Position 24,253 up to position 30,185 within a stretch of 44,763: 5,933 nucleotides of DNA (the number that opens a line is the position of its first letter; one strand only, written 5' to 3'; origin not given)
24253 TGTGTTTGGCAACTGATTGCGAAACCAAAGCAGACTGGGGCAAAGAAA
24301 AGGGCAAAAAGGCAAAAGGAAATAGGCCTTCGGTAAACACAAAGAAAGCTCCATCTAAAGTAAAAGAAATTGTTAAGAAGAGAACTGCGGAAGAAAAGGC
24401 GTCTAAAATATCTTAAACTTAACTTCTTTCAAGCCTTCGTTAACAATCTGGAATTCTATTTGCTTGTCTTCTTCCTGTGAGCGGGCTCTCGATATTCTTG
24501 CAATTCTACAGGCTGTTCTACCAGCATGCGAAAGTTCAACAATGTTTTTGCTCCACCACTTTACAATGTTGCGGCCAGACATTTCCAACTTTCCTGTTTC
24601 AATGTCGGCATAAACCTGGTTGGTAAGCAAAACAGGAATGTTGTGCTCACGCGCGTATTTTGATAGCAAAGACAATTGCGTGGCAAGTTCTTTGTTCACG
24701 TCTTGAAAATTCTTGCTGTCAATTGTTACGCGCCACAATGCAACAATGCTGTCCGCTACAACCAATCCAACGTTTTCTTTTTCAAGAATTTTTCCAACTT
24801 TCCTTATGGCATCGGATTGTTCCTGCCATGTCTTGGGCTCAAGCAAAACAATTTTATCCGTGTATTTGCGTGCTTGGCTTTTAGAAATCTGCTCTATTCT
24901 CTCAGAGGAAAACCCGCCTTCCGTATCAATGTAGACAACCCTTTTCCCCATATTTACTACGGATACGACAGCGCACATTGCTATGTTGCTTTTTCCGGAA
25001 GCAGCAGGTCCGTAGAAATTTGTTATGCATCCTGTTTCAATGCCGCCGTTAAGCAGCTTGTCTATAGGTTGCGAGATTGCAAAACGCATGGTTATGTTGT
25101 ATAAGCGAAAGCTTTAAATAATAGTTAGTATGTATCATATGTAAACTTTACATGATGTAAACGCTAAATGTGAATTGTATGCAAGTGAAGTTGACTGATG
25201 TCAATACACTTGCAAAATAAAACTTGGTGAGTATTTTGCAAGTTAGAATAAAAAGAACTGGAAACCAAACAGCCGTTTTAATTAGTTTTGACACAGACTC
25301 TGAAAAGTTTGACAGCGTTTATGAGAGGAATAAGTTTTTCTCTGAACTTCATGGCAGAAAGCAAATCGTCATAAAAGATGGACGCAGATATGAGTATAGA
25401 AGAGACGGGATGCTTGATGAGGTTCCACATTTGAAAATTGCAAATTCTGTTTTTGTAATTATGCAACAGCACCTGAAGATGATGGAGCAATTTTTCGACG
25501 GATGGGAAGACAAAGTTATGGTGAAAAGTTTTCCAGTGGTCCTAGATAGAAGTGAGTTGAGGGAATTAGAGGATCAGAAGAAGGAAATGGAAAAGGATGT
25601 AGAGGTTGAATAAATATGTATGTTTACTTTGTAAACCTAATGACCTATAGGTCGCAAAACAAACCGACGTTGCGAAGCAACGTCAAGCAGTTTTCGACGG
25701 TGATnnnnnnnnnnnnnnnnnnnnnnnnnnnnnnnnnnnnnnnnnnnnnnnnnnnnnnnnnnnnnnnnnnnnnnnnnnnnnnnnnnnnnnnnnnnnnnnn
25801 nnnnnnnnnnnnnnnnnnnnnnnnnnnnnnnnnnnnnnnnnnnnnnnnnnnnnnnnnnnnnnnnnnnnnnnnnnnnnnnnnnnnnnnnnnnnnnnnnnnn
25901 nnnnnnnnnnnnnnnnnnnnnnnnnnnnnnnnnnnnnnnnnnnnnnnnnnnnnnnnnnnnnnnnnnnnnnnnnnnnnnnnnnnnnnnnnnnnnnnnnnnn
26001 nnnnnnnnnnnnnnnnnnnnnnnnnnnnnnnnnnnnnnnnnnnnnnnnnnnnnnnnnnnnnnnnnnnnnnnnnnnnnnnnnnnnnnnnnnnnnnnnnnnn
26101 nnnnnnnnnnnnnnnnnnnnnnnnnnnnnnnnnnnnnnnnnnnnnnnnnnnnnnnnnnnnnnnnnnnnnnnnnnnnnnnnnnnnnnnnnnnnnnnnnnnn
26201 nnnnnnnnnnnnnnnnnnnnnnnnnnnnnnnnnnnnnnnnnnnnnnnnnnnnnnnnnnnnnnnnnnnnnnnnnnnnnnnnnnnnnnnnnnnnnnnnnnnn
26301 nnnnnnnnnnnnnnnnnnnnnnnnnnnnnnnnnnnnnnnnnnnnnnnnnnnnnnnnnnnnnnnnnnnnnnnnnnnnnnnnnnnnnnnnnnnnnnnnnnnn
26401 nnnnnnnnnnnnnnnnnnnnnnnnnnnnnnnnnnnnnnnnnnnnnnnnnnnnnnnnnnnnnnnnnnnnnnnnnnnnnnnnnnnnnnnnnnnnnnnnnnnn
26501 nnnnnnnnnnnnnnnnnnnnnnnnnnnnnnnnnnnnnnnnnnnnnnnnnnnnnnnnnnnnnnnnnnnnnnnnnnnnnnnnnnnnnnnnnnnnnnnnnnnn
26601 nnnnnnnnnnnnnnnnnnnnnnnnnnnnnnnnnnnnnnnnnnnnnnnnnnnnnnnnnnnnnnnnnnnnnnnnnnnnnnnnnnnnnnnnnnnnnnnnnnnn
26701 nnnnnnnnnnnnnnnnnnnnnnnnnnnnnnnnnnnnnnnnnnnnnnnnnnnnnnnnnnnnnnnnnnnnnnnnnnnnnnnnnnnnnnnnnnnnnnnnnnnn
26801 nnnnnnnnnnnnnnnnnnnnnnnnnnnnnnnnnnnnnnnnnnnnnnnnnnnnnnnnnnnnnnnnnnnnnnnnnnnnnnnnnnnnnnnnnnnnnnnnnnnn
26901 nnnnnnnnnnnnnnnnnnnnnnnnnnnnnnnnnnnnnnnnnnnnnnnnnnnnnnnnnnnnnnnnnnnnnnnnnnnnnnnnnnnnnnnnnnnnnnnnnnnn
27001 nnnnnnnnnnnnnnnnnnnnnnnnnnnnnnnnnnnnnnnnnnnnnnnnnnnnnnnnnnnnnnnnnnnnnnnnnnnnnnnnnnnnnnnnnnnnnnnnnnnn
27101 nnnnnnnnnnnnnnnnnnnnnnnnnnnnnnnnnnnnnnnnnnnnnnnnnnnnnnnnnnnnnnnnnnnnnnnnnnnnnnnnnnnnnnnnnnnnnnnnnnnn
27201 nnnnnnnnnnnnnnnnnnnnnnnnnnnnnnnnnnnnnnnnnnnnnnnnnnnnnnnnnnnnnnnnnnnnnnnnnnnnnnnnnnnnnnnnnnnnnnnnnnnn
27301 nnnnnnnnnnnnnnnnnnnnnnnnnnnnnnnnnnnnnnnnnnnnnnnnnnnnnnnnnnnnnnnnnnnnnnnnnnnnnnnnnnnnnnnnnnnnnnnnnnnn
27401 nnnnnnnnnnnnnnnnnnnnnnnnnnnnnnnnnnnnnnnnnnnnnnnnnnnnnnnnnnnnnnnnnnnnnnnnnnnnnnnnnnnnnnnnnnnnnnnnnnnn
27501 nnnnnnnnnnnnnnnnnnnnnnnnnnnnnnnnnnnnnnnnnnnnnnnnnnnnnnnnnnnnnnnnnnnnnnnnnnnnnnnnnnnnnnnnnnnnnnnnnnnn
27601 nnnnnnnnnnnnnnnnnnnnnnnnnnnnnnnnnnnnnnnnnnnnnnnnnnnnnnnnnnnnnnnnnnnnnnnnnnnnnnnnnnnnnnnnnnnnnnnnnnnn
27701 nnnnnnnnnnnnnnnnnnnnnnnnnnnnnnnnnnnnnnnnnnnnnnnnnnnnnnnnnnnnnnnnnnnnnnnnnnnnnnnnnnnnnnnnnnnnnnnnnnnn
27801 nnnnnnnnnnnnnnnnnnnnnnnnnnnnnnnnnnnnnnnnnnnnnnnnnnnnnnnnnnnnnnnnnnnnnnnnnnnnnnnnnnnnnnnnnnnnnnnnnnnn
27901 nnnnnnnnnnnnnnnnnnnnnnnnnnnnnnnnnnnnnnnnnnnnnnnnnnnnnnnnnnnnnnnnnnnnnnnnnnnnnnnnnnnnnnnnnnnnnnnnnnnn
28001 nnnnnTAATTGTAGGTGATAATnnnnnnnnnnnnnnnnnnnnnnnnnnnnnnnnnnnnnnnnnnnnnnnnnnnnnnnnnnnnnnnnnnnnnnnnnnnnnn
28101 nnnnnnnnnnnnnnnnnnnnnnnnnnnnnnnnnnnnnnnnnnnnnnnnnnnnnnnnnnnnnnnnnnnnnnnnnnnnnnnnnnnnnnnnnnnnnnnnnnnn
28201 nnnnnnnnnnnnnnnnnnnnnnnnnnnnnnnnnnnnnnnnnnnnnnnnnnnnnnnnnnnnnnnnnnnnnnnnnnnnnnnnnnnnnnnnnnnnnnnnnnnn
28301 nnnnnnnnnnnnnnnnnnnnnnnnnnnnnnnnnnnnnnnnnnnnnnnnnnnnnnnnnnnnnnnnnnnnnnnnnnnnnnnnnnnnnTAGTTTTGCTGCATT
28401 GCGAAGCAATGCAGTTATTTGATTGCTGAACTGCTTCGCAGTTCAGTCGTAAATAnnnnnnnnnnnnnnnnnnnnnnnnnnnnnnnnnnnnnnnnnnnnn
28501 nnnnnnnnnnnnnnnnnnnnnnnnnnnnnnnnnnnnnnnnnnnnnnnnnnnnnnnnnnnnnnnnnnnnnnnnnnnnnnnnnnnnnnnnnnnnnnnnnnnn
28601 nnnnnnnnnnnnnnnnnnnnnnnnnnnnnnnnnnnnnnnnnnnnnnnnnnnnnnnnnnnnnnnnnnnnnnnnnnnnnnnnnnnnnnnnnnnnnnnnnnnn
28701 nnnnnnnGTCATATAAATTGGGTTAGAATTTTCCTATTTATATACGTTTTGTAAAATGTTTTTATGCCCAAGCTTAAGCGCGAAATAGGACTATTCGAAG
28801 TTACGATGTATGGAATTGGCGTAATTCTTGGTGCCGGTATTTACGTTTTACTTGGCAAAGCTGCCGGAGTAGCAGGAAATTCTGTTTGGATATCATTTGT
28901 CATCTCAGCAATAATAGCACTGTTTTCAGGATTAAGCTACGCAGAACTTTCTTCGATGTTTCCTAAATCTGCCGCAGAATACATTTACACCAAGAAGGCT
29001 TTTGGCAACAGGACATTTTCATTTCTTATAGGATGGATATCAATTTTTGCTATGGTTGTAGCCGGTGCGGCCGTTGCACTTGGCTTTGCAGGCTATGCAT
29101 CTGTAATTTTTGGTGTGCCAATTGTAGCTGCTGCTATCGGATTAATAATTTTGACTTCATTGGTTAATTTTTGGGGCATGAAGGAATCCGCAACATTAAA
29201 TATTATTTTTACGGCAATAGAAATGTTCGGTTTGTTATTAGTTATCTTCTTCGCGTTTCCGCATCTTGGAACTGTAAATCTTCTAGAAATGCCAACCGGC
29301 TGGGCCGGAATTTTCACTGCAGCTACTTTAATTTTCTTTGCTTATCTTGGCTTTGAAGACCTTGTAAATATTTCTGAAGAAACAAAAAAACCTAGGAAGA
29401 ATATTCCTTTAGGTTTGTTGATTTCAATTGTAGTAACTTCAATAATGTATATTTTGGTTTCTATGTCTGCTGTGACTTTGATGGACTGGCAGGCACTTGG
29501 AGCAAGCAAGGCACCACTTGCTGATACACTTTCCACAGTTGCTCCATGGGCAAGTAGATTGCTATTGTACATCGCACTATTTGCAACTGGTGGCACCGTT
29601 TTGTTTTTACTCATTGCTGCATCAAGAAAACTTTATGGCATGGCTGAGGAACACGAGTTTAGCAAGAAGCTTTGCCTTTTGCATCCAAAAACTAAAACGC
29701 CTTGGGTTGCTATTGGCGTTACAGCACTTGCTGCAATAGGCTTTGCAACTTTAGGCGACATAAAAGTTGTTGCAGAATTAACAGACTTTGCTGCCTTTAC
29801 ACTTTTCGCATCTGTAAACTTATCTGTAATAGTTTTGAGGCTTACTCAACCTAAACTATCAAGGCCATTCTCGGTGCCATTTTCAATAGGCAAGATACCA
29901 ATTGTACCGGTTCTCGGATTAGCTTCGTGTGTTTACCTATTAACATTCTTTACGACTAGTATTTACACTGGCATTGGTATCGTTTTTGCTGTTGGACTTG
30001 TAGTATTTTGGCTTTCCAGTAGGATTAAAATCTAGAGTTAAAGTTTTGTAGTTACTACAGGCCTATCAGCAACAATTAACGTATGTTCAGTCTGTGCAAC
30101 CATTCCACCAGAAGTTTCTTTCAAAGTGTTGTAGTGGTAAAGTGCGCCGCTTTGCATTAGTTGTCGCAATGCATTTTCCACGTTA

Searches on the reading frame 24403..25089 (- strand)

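Call 62: search_protein_families(library=pfam, max_evalue=0.01, proteins=[window:24403-25089:-])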
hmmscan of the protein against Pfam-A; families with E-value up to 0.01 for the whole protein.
window:24403-25089:- (228 aa): 7 families
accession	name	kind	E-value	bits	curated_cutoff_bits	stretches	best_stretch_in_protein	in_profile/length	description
PF08423.17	Rad51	-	1.9e-27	96.6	22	1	6-222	12-243/244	Rad51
PF00154.27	RecA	-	1.3e-08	35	27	1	14-148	46-170/262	recA bacterial DNA recombination protein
PF06745.19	ATPase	-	7.3e-08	32.5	26.6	1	9-220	8-224/231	KaiC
PF13481.12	AAA_25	-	1.2e-07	32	27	1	7-157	20-188/195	AAA domain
PF02283.22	CobU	-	3.3e-05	23.9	27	1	26-162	4-128/168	Cobinamide kinase / cobinamide phosphate guanyltransferase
PF01637.24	ATPase_2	-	0.00064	20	33.2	1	21-108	21-79/225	ATPase domain predominantly from Archaea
PF03796.21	DnaB_C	-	0.0072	16.2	27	0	57-164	81-183/255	DnaB-like helicase C terminal domain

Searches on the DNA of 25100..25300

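Call 84: search_with_rna_model(model_id=R1, source=window, start=25100, end=25300, filters=off, max_evalue=1, show_alignments=2)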
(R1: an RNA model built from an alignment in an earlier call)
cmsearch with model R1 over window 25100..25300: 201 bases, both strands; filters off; matches with E-value up to 1: 2.
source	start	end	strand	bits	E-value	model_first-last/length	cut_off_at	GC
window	25185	25245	+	30.1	8e-06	1-67/67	no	0.33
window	25142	25228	-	4.4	0.54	1-67/67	no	0.31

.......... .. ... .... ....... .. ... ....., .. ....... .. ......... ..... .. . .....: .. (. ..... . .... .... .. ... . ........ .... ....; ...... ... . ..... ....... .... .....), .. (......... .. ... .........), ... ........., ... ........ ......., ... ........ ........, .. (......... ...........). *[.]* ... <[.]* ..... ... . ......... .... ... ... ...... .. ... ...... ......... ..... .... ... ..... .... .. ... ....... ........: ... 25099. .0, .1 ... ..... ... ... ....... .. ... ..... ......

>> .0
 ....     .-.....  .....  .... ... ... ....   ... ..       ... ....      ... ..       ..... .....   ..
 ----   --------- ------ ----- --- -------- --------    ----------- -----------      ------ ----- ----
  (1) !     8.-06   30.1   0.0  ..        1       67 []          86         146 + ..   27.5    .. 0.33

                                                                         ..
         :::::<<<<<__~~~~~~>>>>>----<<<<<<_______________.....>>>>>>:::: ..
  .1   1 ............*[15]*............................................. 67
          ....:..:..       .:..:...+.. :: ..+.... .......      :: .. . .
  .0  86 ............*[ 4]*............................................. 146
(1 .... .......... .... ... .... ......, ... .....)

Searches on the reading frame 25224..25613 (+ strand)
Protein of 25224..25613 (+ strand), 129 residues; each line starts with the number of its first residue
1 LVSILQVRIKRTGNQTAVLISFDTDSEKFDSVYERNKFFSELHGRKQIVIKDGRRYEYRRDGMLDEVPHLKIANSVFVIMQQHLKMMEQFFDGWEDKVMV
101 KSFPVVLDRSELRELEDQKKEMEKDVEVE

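Call 62: search_protein_families(library=pfam, max_evalue=0.01, proteins=[window:25224-25613:+])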
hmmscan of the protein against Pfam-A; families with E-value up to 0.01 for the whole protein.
window:25224-25613:+ (129 aa): 0 families

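Call 106: search_protein_representatives(protein=window:25224-25613:+)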
Query: 129 residues. Proteins with E-value up to 0.001 (for the whole library): 43; up to 1e-10: 21; up to 1e-30: 0. The best 43 are listed.
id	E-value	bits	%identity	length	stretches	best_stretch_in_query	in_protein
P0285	2.2e-30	121.3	50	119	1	6-116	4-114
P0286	1.9e-26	108.6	45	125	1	8-120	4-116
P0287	2.6e-26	108.2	46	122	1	16-122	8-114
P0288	5.8e-24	100.6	38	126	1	12-124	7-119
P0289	2.7e-22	95.3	46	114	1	15-110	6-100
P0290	3.8e-22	94.8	47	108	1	17-111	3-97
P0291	2.0e-18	82.7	36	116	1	12-115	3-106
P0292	2.2e-18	82.6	38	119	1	17-115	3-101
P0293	2.7e-18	82.3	52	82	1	16-92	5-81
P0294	3.1e-18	82.1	43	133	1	9-114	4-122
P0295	1.5e-17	79.9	37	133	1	14-122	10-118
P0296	1.3e-15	73.7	36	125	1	15-114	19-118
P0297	1.4e-15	73.6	38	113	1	16-128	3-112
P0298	5.2e-15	71.8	35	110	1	16-99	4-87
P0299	1.1e-14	70.7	38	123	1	18-112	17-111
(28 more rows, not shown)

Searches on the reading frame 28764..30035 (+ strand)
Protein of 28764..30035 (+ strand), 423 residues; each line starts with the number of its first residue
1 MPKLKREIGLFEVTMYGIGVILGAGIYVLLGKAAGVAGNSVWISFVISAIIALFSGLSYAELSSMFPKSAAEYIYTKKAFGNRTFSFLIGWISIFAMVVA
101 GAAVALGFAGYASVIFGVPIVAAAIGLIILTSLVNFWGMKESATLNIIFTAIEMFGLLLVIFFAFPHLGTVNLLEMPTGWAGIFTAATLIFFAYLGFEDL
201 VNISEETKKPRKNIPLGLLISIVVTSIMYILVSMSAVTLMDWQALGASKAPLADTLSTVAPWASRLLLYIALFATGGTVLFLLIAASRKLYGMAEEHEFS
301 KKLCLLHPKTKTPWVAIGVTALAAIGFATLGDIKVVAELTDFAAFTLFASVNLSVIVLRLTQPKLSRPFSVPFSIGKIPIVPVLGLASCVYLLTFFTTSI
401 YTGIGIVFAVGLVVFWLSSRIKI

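Call 29: search_protein_families(library=pfam, proteins=[window:28764-30035:+])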
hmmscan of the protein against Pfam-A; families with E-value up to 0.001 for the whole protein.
window:28764-30035:+ (423 aa): 3 families
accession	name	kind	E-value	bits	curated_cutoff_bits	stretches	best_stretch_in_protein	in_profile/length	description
PF13520.12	AA_permease_2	-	7.3e-41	140.9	27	1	8-396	1-405/427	Amino acid permease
PF00324.27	AA_permease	-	2.8e-30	105.9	24.6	1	13-403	2-427/470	Amino acid permease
PF03845.19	Spore_permease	-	9.4e-08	31.7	23.4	1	16-255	10-249/321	Spore germination protein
